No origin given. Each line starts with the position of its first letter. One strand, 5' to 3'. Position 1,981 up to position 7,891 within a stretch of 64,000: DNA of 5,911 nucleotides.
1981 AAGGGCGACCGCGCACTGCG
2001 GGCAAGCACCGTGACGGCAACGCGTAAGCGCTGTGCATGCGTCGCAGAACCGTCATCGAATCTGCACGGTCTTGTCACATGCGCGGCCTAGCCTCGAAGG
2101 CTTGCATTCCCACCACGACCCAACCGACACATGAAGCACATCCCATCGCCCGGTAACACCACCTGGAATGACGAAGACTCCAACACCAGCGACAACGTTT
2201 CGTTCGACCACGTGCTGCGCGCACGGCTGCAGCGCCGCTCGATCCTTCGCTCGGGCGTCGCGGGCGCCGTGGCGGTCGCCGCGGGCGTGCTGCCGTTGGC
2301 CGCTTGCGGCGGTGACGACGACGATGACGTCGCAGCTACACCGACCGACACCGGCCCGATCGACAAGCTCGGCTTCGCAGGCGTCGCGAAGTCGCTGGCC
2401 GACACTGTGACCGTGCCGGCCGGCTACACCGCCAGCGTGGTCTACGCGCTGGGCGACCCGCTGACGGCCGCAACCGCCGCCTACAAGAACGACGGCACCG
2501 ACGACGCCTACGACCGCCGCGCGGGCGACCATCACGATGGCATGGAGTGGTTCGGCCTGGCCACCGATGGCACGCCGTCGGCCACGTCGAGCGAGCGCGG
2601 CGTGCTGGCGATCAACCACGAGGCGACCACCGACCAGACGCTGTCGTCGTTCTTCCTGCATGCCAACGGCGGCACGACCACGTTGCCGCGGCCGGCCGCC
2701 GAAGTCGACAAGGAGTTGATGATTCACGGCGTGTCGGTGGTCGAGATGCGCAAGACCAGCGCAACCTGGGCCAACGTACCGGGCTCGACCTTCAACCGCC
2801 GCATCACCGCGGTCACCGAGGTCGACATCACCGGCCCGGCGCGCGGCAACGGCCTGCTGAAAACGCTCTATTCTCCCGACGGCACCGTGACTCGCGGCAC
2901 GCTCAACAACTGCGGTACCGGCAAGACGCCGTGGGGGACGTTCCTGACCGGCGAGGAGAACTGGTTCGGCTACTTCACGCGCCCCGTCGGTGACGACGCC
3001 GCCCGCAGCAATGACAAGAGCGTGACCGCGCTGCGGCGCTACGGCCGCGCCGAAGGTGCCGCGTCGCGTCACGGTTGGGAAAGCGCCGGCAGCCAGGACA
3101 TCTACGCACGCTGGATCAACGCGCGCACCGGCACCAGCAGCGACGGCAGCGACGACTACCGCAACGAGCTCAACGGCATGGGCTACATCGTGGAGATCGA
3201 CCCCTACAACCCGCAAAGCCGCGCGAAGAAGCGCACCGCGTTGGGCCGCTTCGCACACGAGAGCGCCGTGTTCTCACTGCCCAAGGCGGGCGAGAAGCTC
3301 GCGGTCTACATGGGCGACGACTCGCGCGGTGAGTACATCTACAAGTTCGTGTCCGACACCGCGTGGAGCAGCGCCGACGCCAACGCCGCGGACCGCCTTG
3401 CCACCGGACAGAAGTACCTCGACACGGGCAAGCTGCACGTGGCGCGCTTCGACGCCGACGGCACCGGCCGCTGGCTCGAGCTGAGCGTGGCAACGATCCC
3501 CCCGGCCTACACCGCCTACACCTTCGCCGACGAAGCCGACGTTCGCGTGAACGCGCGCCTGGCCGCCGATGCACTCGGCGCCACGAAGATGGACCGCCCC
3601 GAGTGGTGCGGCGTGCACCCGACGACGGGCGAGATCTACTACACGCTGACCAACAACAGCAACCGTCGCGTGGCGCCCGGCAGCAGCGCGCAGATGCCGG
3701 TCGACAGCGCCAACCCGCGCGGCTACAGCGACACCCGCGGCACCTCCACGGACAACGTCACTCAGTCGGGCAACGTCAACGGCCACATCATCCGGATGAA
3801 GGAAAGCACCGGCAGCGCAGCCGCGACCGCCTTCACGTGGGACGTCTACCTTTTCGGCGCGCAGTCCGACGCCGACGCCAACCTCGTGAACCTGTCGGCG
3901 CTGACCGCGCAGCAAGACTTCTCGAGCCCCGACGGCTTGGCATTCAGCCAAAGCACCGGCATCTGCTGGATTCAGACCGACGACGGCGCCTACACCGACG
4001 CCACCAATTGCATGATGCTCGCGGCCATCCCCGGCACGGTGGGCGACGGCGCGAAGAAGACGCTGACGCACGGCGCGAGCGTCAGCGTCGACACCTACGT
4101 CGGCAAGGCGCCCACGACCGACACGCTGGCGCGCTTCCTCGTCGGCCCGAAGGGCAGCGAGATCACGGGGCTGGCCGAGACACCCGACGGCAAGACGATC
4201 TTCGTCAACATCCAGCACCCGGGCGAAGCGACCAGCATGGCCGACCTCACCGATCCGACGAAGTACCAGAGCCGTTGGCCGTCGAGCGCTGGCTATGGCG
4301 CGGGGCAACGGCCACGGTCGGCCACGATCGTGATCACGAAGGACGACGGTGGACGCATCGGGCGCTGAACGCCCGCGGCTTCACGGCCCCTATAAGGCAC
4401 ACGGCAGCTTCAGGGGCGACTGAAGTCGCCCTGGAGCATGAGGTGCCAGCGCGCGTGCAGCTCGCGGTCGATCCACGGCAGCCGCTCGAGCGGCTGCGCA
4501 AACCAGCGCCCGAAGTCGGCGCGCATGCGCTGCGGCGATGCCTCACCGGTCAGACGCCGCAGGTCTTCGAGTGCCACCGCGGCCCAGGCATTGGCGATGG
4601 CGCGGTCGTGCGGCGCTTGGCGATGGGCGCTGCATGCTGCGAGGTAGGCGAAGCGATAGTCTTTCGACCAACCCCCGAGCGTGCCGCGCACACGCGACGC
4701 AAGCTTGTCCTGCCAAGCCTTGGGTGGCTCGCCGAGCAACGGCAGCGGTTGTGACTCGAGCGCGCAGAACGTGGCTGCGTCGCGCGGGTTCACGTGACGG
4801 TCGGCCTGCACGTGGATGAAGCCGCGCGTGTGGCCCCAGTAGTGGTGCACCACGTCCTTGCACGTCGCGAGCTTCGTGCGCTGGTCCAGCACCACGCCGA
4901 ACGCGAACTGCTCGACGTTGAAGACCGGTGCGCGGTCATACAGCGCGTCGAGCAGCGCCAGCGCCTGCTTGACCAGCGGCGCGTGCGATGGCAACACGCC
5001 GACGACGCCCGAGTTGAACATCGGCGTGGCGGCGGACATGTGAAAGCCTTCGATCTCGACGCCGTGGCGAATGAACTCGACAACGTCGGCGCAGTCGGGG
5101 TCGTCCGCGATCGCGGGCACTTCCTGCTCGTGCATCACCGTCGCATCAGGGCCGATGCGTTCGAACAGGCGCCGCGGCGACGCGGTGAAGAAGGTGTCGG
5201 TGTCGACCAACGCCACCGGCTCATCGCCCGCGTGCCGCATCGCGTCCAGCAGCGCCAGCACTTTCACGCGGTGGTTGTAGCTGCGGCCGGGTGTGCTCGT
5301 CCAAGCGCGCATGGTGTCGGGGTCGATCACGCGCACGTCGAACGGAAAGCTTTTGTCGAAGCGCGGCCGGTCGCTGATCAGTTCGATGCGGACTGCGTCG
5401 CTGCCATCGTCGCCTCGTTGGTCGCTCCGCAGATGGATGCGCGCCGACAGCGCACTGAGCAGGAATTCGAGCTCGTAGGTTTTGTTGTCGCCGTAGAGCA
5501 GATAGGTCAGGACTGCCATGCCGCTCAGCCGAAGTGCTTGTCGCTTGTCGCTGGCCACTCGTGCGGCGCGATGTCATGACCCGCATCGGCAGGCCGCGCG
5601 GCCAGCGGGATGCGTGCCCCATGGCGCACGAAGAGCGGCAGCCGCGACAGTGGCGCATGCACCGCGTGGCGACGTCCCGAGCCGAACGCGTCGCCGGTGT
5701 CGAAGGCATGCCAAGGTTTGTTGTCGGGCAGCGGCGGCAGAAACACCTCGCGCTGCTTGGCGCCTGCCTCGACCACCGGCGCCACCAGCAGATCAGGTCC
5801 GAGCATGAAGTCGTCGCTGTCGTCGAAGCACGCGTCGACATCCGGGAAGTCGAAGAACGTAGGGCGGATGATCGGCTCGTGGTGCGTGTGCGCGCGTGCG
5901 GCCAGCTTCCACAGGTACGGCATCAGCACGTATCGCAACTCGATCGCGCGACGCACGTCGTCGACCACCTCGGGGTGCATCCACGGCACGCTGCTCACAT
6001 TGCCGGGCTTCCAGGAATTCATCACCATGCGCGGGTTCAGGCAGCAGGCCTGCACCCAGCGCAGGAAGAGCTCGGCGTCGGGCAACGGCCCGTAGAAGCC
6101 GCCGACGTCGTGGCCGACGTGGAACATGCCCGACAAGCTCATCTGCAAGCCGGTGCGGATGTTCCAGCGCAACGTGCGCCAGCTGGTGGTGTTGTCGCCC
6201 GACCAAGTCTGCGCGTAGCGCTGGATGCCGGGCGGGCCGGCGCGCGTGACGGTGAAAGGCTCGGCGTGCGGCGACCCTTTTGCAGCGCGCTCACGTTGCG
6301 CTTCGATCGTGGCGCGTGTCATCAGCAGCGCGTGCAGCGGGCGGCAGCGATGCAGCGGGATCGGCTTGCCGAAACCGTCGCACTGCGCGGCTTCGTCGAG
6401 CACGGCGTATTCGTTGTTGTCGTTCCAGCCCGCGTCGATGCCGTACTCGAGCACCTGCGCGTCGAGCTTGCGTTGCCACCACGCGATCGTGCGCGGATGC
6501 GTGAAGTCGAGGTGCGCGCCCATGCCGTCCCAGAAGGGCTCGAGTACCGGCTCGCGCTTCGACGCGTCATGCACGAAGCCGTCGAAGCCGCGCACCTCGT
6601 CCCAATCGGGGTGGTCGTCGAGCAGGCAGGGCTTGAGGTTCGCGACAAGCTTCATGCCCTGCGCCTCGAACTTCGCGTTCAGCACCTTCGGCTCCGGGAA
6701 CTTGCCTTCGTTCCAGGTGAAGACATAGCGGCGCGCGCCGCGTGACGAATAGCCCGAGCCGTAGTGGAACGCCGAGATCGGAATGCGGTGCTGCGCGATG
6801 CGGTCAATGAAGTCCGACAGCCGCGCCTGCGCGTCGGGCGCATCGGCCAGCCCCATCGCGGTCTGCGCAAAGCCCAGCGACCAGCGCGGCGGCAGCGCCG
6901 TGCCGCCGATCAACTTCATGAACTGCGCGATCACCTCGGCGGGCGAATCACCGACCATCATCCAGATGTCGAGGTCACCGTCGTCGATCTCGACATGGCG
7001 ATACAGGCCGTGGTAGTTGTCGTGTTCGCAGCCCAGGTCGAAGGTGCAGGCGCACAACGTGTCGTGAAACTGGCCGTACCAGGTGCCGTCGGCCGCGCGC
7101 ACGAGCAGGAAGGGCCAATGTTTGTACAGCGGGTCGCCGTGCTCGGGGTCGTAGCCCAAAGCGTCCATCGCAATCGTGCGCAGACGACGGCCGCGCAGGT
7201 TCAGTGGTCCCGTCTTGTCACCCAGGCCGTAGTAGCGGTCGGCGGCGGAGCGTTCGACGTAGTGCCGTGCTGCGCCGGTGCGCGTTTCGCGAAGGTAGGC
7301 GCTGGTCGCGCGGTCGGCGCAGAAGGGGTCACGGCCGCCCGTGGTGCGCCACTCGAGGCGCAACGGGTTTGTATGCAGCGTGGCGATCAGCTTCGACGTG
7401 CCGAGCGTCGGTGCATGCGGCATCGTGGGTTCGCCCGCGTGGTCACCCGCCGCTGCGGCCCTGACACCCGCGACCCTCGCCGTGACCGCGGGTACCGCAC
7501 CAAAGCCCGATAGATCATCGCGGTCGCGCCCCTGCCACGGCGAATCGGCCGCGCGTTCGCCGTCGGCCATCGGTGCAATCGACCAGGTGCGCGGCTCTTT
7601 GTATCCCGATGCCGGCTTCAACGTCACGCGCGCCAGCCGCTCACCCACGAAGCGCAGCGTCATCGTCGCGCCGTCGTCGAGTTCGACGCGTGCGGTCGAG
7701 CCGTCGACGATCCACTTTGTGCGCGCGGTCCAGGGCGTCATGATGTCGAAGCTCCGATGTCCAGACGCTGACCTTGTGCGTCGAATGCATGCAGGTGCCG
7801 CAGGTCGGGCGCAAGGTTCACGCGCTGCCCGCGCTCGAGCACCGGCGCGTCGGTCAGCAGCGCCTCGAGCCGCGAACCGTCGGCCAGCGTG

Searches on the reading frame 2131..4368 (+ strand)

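Call 4: search_protein_families(library=pfam, proteins=[window:2131-4368:+], max_evalue=0.01)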
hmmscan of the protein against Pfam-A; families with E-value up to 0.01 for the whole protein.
window:2131-4368:+ (745 aa): 1 family
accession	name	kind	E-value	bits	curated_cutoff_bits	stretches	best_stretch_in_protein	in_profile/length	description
PF05787.19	PhoX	-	9.3e-127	424.7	24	1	81-698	2-515/515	Alkaline phosphatase PhoX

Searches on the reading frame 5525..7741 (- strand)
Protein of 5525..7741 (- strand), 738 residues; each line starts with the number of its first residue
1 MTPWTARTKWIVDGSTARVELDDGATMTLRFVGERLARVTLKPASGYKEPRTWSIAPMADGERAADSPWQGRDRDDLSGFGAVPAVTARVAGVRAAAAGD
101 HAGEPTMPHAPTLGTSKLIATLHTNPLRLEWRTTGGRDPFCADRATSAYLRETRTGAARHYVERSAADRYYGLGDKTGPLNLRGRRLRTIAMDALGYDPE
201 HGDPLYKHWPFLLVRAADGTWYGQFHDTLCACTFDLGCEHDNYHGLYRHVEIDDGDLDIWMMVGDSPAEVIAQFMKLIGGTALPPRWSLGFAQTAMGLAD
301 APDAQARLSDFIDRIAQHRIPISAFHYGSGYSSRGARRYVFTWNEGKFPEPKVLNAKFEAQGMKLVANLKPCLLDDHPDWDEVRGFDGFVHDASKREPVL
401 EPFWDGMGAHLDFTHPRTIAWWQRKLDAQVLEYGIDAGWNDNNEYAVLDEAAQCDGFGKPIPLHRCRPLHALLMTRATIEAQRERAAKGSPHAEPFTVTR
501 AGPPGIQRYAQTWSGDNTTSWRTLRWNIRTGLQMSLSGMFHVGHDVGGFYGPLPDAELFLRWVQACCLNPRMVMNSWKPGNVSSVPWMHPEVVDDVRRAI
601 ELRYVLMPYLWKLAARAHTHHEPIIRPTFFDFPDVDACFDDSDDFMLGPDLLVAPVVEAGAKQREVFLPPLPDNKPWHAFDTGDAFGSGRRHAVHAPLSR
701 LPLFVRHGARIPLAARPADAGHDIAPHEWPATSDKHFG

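Call 3: search_protein_families(library=pfam, proteins=[window:5525-7741:-], max_evalue=0.01)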
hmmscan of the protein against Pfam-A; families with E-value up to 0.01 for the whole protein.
window:5525-7741:- (738 aa): 3 families
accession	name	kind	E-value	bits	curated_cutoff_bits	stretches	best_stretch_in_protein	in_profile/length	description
PF01055.32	Glyco_hydro_31_2nd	-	6.9e-77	259.4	23.5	1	281-612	1-327/328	Glycosyl hydrolases family 31 TIM-barrel domain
PF13802.12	Gal_mutarotas_2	-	1.7e-25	90.8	27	1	26-235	1-184/184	Glycosyl hydrolase 31 N-terminal galactose mutarotase-like domain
PF21365.3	Glyco_hydro_31_3rd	-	1.5e-19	70.7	24.4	1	622-709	2-85/87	Glycosyl hydrolase family 31 C-terminal domain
